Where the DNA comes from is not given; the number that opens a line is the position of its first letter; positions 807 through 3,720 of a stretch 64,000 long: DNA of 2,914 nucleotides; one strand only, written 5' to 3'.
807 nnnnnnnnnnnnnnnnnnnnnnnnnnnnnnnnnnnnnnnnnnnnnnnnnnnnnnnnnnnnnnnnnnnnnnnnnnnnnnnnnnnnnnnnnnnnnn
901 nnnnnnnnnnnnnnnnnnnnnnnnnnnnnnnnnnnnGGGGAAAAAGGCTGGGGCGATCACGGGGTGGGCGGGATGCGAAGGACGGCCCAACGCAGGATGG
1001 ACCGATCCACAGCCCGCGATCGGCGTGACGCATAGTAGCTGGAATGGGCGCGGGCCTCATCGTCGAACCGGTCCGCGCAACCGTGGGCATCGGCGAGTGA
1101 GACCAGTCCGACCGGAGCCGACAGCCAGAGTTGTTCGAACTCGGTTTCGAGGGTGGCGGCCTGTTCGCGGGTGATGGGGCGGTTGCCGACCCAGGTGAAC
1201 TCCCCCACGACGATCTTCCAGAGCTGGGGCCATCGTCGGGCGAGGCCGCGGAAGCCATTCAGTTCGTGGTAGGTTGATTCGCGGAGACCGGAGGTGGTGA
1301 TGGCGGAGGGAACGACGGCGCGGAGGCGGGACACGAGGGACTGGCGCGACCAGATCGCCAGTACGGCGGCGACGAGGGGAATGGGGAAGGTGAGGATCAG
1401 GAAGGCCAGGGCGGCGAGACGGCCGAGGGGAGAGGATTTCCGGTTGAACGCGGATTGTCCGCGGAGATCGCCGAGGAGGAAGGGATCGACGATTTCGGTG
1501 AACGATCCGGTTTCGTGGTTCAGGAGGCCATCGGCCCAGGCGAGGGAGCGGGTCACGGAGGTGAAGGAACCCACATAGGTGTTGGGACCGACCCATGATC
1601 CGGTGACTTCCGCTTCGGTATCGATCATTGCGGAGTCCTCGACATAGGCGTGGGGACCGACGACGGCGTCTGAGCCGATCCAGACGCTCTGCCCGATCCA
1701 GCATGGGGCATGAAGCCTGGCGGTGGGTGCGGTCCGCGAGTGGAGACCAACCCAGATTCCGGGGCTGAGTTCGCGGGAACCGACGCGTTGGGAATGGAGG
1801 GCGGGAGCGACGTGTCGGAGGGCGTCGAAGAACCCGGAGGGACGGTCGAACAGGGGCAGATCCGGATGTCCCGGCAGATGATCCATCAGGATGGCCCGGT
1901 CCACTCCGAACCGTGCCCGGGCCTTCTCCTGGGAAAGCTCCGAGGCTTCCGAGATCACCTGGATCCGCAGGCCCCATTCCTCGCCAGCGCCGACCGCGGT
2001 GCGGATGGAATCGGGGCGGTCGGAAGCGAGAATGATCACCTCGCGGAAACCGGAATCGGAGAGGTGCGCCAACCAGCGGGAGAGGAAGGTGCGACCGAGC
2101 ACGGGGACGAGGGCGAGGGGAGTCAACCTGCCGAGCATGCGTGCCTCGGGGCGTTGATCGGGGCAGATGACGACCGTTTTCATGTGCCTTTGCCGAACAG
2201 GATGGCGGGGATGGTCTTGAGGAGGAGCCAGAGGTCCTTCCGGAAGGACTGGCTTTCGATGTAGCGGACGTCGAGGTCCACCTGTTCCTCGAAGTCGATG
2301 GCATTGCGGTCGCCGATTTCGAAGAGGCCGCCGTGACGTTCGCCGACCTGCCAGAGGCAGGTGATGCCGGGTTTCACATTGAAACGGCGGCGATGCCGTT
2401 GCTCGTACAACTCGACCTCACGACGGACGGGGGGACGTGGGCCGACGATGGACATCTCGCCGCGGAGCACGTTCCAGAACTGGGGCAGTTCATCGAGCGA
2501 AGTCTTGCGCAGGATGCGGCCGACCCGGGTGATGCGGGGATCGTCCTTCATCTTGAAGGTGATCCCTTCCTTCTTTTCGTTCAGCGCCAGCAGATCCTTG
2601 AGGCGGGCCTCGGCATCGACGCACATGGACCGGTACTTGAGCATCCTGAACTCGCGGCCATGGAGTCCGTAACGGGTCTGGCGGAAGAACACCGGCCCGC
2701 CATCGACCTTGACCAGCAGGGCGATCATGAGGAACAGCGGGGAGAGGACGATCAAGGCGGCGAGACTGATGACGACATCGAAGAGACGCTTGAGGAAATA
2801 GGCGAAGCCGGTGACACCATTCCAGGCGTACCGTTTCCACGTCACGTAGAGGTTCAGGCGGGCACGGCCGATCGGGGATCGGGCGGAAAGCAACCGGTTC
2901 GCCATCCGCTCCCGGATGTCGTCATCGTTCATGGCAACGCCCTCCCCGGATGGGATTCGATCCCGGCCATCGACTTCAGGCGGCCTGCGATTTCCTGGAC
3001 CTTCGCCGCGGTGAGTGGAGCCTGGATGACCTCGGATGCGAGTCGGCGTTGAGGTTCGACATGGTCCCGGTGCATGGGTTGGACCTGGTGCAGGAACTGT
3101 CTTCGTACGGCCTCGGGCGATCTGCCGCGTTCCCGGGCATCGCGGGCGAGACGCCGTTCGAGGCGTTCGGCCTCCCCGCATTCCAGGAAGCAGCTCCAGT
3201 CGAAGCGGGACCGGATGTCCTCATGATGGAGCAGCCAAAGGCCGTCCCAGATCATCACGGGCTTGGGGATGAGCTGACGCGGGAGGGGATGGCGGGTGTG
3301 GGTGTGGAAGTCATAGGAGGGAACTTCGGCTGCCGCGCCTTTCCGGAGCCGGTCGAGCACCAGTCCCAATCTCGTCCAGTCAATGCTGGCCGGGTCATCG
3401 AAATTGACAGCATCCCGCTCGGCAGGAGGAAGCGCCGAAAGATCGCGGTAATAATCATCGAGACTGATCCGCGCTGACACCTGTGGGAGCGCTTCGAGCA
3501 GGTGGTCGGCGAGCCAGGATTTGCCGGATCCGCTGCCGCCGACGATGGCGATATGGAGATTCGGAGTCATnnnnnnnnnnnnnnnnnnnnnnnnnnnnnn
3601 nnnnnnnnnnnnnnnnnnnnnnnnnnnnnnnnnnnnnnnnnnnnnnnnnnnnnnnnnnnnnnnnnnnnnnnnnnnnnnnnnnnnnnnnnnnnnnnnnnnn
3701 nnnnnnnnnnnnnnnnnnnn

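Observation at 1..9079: Nine translationally coupled genes wire an H-NOX gas sensor and phosphorelay directly to glycan-synthesis enzymes and a STAS/RsbW partner-switch pair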

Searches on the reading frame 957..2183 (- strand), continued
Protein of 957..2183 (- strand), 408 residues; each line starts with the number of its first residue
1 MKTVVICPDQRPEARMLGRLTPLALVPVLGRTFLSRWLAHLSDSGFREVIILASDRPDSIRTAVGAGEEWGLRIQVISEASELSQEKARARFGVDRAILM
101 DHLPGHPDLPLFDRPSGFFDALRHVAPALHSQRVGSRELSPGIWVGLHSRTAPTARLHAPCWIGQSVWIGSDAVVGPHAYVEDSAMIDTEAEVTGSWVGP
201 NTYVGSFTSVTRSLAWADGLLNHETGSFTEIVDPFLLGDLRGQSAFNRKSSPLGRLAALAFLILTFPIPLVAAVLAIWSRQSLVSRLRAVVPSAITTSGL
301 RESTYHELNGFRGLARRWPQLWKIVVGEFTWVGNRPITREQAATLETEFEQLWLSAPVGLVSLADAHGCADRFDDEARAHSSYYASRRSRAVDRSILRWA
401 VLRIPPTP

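Call 56: fold_search(model_id=the predicted structure, library=pdb)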
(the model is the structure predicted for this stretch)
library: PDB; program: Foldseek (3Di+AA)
matches with E <= 10: 1102; with E <= 0.001: 107
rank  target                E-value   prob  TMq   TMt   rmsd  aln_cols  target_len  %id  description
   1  8x7s_B                9.5e-11  1.00  0.48  0.50   8.0       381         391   11  Crystal structure of tlr0611 (released 2024-11-27)
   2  8x7s_A                5.4e-10  1.00  0.50  0.53   7.1       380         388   12  Crystal structure of tlr0611 (released 2024-11-27)
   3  8x7s_C                5.7e-10  1.00  0.47  0.50   8.9       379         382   12  Crystal structure of tlr0611 (released 2024-11-27)
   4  7d72_E                1.8e-07  1.00  0.34  0.38   8.3       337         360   14  Cryo-EM structures of human GMPPA/GMPPB complex bound to GDP-Mannose (released 2021-05-05)
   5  7d72_B                2.0e-07  1.00  0.42  0.42   6.8       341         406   13  Cryo-EM structures of human GMPPA/GMPPB complex bound to GDP-Mannose (released 2021-05-05)
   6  7d73_F                2.6e-07  1.00  0.33  0.37   8.1       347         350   14  Cryo-EM structure of GMPPA/GMPPB complex bound to GTP (State I) (released 2021-05-05)
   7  7d72_A                7.8e-07  1.00  0.41  0.41   8.2       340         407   14  Cryo-EM structures of human GMPPA/GMPPB complex bound to GDP-Mannose (released 2021-05-05)
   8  5z09_F                1.4e-06  1.00  0.36  0.40   7.3       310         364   12  ST0452(Y97N)-UTP binding form (released 2018-10-31)
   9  2ggo                  1.5e-06  1.00  0.34  0.35   7.8       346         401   12  Crystal Structure of glucose-1-phosphate thymidylyltransferase from Sulfolobus tokodaii (released 2007-03-24)
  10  8yre_D                1.7e-06  1.00  0.42  0.47   6.1       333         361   12  Crystal structure of Arabidopsis VTC1-KJC2 (released 2025-04-02)
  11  5z0a_A                2.0e-06  1.00  0.36  0.36   6.9       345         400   12  ST0452(Y97N)-GlcNAc binding form (released 2018-10-31)
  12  7d74_G                2.5e-06  1.00  0.33  0.37   8.1       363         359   13  Cryo-EM structure of GMPPA/GMPPB complex bound to GTP (state II) (released 2021-05-19)
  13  5z0a_C                2.7e-06  1.00  0.32  0.33   8.8       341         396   12  ST0452(Y97N)-GlcNAc binding form (released 2018-10-31)
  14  5z09_E                2.8e-06  1.00  0.33  0.36   8.5       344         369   12  ST0452(Y97N)-UTP binding form (released 2018-10-31)
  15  8yre_F                3.4e-06  1.00  0.44  0.50   5.3       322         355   12  Crystal structure of Arabidopsis VTC1-KJC2 (released 2025-04-02)
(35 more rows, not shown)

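Call 59: search_protein_families(library=pfam, proteins=[L057:4640-8047:+, L070:4643-8044:+, L005:4511-8023:+, L052:1407-3392:+, L074:1782-5687:+], max_evalue=0.00001)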
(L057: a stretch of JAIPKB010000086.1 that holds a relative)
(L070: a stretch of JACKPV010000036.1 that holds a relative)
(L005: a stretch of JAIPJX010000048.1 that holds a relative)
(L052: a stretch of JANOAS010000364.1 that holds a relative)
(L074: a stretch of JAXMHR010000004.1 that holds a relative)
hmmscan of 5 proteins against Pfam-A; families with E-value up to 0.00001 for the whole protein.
L057:4640-8047:+ (1136 aa): 10 families
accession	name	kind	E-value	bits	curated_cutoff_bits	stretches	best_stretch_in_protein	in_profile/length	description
PF00072.30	Response_reg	-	2.9e-31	108.4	30.2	1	880-993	2-110/111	Response regulator receiver domain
PF02518.31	HATPase_c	-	6.8e-31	107.4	26.4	1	605-720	1-110/111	Histidine kinase-, DNA gyrase B-, and HSP90-like ATPase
PF00512.31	HisKA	-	1.5e-20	73.4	26.9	1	493-558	1-66/66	His Kinase A (phospho-acceptor) domain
PF07701.20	HNOBA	-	5.2e-18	65.8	23.4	1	106-191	114-202/216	Heme NO binding associated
PF13426.13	PAS_9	-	9.2e-15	55.2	27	1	201-304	2-103/103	PAS domain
PF08448.16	PAS_4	-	6e-13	49.4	23.1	1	201-305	6-108/110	PAS fold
PF13185.12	GAF_2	-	3e-12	47.3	28.6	1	328-470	4-134/136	GAF domain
PF01627.28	Hpt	-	7.6e-12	45.7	24.6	1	1037-1127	2-81/84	Hpt domain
PF00989.32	PAS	-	3.9e-11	43.4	22.6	1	199-302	10-113/113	PAS fold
PF01590.32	GAF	-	4.6e-07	30.9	22.4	1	335-469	9-131/133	GAF domain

L070:4643-8044:+ (1134 aa): 12 families
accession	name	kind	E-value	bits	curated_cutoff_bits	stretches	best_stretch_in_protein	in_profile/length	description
PF02518.31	HATPase_c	-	1.2e-29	103.4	26.4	1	594-709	1-110/111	Histidine kinase-, DNA gyrase B-, and HSP90-like ATPase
PF00072.30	Response_reg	-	3.3e-29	101.7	30.2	1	876-992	1-110/111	Response regulator receiver domain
PF07701.20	HNOBA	-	2.1e-25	89.9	23.4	2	84-181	110-203/216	Heme NO binding associated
PF00512.31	HisKA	-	3.1e-19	69.2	26.9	1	482-547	1-66/66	His Kinase A (phospho-acceptor) domain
PF13426.13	PAS_9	-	1.2e-16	61.3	27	1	190-293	2-103/103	PAS domain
PF13185.12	GAF_2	-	4.1e-16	59.9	28.6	1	315-461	2-136/136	GAF domain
PF01627.28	Hpt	-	9.2e-15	55.1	24.6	1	1036-1110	1-73/84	Hpt domain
PF08448.16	PAS_4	-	1.7e-11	44.7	23.1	1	191-295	7-109/110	PAS fold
PF00989.32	PAS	-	7e-11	42.6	22.6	1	187-291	9-113/113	PAS fold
PF01590.32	GAF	-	2.3e-08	35.1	22.4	1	317-460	2-133/133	GAF domain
PF08447.18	PAS_3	-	1.9e-06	28.5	25.6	1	204-285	4-86/89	PAS fold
PF13492.12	GAF_3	-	5.3e-06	27.3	27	0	323-462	8-129/129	GAF domain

L005:4511-8023:+ (1171 aa): 10 families
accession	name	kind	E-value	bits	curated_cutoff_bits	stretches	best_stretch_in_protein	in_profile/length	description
PF00072.30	Response_reg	-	4.6e-54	181.8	30.2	2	793-906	2-110/111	Response regulator receiver domain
PF02518.31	HATPase_c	-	3.2e-29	102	26.4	1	645-762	2-110/111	Histidine kinase-, DNA gyrase B-, and HSP90-like ATPase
PF00512.31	HisKA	-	2.4e-21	76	26.9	1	532-597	1-66/66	His Kinase A (phospho-acceptor) domain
PF07701.20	HNOBA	-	4.8e-21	75.7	23.4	2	71-144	2-76/216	Heme NO binding associated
PF13426.13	PAS_9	-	1.9e-16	60.7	27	1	251-353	2-102/103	PAS domain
PF23198.2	PDE8A_N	-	9.7e-09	35.7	29.6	0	938-1016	23-99/147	PDE8A-like, N-terminal domain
PF00989.32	PAS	-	2e-08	34.7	22.6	1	248-351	9-112/113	PAS fold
PF01627.28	Hpt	-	6e-08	33.3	24.6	1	1079-1151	2-73/84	Hpt domain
PF13185.12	GAF_2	-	2.5e-07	31.4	28.6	1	376-509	2-134/136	GAF domain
PF08448.16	PAS_4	-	5.3e-06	27.1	23.1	0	252-356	7-109/110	PAS fold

L052:1407-3392:+ (662 aa): 2 families
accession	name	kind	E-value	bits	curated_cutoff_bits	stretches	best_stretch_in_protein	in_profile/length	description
PF02518.31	HATPase_c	-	9.6e-32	110.2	26.4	1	406-520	2-110/111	Histidine kinase-, DNA gyrase B-, and HSP90-like ATPase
PF00512.31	HisKA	-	1.3e-24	86.4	26.9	1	293-358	1-66/66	His Kinase A (phospho-acceptor) domain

L074:1782-5687:+ (1302 aa): 12 families
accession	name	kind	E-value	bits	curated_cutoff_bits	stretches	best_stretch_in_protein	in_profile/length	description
PF13426.13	PAS_9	-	1.4e-29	102.8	27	2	217-320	2-103/103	PAS domain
PF02518.31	HATPase_c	-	2.5e-29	102.4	26.4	1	763-878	1-110/111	Histidine kinase-, DNA gyrase B-, and HSP90-like ATPase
PF00072.30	Response_reg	-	7.4e-25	87.7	30.2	1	1042-1159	1-110/111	Response regulator receiver domain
PF07701.20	HNOBA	-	7.7e-25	88.1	23.4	2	98-187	111-196/216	Heme NO binding associated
PF00989.32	PAS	-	1.3e-24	86.8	22.6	2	215-313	10-108/113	PAS fold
PF08448.16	PAS_4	-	2.5e-22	79.6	23.1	2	217-323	6-110/110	PAS fold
PF00512.31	HisKA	-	6.5e-20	71.4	26.9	1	651-716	1-66/66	His Kinase A (phospho-acceptor) domain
PF01627.28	Hpt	-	2.6e-10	40.8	24.6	1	1205-1278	3-80/84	Hpt domain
PF13185.12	GAF_2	-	2.7e-10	41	28.6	1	343-486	3-134/136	GAF domain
PF08447.18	PAS_3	-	1.4e-09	38.6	25.6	1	231-312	4-86/89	PAS fold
PF13188.13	PAS_8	-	1.3e-08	34.9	21.8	0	503-554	3-54/65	PAS domain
PF01590.32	GAF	-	8.9e-06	26.7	22.4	0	348-484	6-130/133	GAF domain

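Call 72: search_protein_families(library=pfam, proteins=[L001:13348-13734:+, L001:11567-13351:+, L001:19806-20960:+], max_evalue=0.5)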
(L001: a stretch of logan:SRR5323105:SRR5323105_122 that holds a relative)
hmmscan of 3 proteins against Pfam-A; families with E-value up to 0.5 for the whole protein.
L001:13348-13734:+ (128 aa): 2 families
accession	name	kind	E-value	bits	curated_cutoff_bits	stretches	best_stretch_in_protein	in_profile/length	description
PF00072.30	Response_reg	-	2.2e-25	89.4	30.2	1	8-118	1-110/111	Response regulator receiver domain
PF03709.21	OKR_DC_1_N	-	0.054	14.2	29.3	1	17-92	5-76/111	Orn/Lys/Arg decarboxylase, N-terminal domain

L001:11567-13351:+ (594 aa): 3 families
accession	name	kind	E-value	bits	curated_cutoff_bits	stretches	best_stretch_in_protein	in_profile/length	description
PF07228.17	SpoIIE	-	1.9e-40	139.3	25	1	401-591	4-190/192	Stage II sporulation protein E (SpoIIE)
PF13581.12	HATPase_c_2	-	5.2e-22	78.6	27.4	1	28-141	8-126/127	Histidine kinase-like ATPase domain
PF01590.32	GAF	-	6.4e-06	27.2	22.4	1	200-335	2-133/133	GAF domain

L001:19806-20960:+ (384 aa): 0 families

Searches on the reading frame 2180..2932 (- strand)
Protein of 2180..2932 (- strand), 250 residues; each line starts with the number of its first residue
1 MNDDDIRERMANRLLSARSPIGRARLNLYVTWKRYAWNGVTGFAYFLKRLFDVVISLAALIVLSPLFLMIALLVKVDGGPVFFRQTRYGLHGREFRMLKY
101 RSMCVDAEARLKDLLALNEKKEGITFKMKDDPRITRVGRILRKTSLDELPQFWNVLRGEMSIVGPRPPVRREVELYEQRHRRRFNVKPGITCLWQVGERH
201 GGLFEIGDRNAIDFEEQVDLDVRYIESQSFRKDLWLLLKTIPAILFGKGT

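Call 7: search_protein_families(library=pfam, proteins=[window:2180-2932:-], max_evalue=0.01)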
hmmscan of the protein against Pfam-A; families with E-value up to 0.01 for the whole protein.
window:2180-2932:- (250 aa): 1 family
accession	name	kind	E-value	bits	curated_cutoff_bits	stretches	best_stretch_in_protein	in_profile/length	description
PF02397.22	Bac_transf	-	2.1e-68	229.8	27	1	48-245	1-178/179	Bacterial sugar transferase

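Call 53: search_protein_families(library=ncbifam, proteins=[window:2180-2932:-], max_evalue=0.00001)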
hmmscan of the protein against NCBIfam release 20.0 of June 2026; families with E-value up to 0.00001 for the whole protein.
window:2180-2932:- (250 aa): 10 families
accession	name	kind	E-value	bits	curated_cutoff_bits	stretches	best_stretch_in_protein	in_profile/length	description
TIGR03025.1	EPS_sugtrans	subfamily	2.5e-85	287.4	295.55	1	40-249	250-443/445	exopolysaccharide biosynthesis polyprenyl glycosylphosphotransferase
NF041877.1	EPS_EpsZ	equivalog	2.2e-75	254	800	1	46-249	264-457/459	exopolysaccharide biosynthesis polyisoprenyl-phosphate hexose-1-phosphate transferase EpsZ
TIGR03022.1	WbaP_sugtrans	subfamily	1.5e-71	242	403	1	45-249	256-454/456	undecaprenyl-phosphate galactose phosphotransferase WbaP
TIGR03023.1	WcaJ_sugtrans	equivalog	3e-68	231.2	410.75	1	41-248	256-450/453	undecaprenyl-phosphate glucose phosphotransferase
NF052601.1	undeca_RfbP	equivalog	3.4e-63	213.2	330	1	45-248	42-239/244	undecaprenyl-phosphate galactose phosphotransferase family protein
TIGR03013.1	EpsB_2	subfamily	5.1e-49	167.5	393.35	1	43-249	250-441/443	TIGR03013 family XrtA/PEP-CTERM system glycosyltransferase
NF011751.0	PRK15204.1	equivalog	2.7e-46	158.2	907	1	44-246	276-471/476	undecaprenyl-phosphate galactose phosphotransferase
NF050817.1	PolSacchBiosHfsE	equivalog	1.2e-42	146.2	750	1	46-245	270-460/467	polysaccharide biosynthesis protein HfsE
NF007518.0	PRK10124.1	equivalog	3.2e-42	144.8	684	1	40-241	266-454/464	undecaprenyl-phosphate glucose phosphotransferase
NF045514.1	glycotran_HepC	equivalog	9.4e-25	87.2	140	1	44-167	113-211/220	heterocyst development glycosyltransferase HepC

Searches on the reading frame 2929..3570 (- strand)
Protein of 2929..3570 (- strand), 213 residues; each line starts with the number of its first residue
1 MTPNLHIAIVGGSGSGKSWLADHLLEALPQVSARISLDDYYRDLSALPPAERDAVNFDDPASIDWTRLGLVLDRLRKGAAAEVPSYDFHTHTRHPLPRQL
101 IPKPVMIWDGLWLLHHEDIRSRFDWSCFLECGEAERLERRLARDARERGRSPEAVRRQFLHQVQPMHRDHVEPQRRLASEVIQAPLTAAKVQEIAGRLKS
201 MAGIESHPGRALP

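Call 7: search_protein_families(library=pfam, proteins=[window:2929-3570:-], max_evalue=0.01)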
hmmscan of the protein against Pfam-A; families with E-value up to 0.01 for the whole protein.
window:2929-3570:- (213 aa): 7 families
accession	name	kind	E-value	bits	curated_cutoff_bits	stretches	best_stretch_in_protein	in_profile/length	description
PF00485.24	PRK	-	1.3e-25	90.8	22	1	7-183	2-188/196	Phosphoribulokinase / Uridine kinase family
PF13671.12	AAA_33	-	1.8e-05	25.5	27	1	8-52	3-45/143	AAA domain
PF13238.12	AAA_18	-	0.00012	23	29.4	1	7-153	1-120/128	AAA domain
PF13401.12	AAA_22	-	0.00039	21.2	27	1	6-51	7-33/130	AAA domain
PF01935.23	DUF87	-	0.0005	20.7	23.2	1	6-29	25-48/220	Helicase HerA, central domain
PF00005.33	ABC_tran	-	0.0034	18.4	25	1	6-38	13-45/137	ABC transporter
PF13207.12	AAA_17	-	0.007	17.1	27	0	126-153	105-130/136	AAA domain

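Call 53: search_protein_families(library=ncbifam, proteins=[window:2929-3570:-], max_evalue=0.00001)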
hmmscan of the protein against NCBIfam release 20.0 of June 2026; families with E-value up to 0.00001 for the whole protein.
window:2929-3570:- (213 aa): 5 families
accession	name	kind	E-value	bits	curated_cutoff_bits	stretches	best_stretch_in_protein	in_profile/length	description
NF004018.0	PRK05480.1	equivalog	1.7e-47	161.6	180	1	5-184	7-187/210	uridine kinase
TIGR00235.1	udk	equivalog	1.2e-39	136.2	220.3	1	6-182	8-185/207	uridine kinase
NF005655.0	PRK07429.1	subfamily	2.8e-20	72.7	236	1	7-187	11-188/326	phosphoribulokinase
NF006743.0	PRK09270.1-2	equivalog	1.8e-08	33.7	227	1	8-182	32-212/217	nucleoside/nucleotide kinase family protein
NF006746.0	PRK09270.1-5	subfamily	3e-08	32.8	250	1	7-165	24-189/210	nucleoside/nucleotide kinase family protein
